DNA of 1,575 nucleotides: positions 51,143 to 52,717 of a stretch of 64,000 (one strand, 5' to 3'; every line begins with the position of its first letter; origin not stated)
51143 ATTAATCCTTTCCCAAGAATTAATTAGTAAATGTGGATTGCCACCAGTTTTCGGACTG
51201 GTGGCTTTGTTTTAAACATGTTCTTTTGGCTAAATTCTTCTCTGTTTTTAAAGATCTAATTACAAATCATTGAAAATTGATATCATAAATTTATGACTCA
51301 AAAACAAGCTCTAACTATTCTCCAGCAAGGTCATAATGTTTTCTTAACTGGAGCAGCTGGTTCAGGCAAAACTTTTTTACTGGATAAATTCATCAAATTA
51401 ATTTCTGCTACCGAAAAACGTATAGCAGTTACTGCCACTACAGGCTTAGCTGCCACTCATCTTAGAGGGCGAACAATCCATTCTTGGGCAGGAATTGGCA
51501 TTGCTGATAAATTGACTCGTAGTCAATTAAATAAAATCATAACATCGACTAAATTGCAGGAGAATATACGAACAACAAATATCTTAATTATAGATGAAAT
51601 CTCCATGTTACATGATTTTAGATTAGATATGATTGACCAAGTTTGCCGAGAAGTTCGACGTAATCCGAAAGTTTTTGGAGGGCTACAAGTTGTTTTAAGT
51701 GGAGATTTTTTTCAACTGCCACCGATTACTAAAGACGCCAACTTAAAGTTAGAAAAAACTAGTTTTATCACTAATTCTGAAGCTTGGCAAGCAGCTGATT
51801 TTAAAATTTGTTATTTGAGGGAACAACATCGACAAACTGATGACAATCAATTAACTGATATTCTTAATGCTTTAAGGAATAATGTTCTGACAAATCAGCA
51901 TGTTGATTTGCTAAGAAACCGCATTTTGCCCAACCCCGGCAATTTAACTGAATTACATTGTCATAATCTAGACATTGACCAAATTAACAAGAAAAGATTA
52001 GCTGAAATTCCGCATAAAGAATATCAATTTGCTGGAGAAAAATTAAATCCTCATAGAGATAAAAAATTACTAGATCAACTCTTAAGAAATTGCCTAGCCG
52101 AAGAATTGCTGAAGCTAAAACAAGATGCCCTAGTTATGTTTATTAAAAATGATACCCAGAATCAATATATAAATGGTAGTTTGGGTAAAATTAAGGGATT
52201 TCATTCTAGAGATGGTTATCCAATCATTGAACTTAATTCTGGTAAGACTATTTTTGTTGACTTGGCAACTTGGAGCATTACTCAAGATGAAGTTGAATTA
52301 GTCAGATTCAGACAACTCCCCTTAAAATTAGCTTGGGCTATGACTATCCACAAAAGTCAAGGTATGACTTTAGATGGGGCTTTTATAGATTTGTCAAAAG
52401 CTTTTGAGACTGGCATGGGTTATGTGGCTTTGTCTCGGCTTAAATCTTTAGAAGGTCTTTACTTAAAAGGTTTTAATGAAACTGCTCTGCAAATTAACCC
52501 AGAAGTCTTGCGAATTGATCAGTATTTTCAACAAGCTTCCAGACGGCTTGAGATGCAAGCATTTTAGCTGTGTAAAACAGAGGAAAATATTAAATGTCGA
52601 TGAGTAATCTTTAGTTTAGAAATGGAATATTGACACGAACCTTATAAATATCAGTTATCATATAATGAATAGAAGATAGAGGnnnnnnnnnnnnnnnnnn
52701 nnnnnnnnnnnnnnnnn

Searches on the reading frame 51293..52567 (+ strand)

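Call 56: search_protein_families(library=pfam, proteins=[window:51293-52567:+], max_evalue=0.001)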
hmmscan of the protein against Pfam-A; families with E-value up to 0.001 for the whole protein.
window:51293-52567:+ (424 aa): 16 families
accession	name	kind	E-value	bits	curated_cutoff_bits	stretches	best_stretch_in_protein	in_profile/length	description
PF05970.20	PIF1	-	2e-43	149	25.9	1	9-186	18-194/223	PIF1-like helicase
PF13245.12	AAA_19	-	1.2e-14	55.1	25.1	1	3-145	1-132/134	AAA domain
PF13604.12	AAA_30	-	4.4e-14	53.1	27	1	3-197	6-171/191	AAA domain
PF01443.25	Viral_helicase1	-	3.7e-07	30.6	21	1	18-107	3-72/228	Viral superfamily 1 RNA helicase core domain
PF13401.12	AAA_22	-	7.9e-06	26.7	27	1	15-137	7-122/130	AAA domain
PF07728.20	AAA_5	-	8.5e-06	26.3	22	1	15-108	1-80/139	AAA domain (dynein-related subfamily)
PF00580.27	UvrD-helicase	-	6.7e-05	23.1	23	1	3-205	3-187/271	UvrD/REP helicase N-terminal domain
PF02689.20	Herpes_Helicase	-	8.9e-05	21.1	27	0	336-390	719-775/808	Helicase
PF21530.3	Pif1_2B_dom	-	0.00018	21.6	23.9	1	259-303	2-47/47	DNA helicase Pif1, 2B domain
PF01078.27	Mg_chelatase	-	0.00032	20.6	20.3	1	3-49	11-58/207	Magnesium chelatase, subunit ChlI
PF13191.12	AAA_16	-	0.00041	21.3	32.6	1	12-49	23-56/167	AAA ATPase domain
PF00270.35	DEAD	-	0.00041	20.6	26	0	3-121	4-145/167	DEAD/DEAH box helicase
PF13555.12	AAA_29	-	0.00051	20.2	27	0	5-41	15-50/61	P-loop containing region of AAA domain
PF00437.27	T2SSE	-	0.00058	19.1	24.9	1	3-45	131-174/370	Type II/IV secretion system protein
PF13538.12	UvrD_C_2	-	0.00071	19.8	27.4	0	346-382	1-44/52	UvrD-like helicase C-terminal domain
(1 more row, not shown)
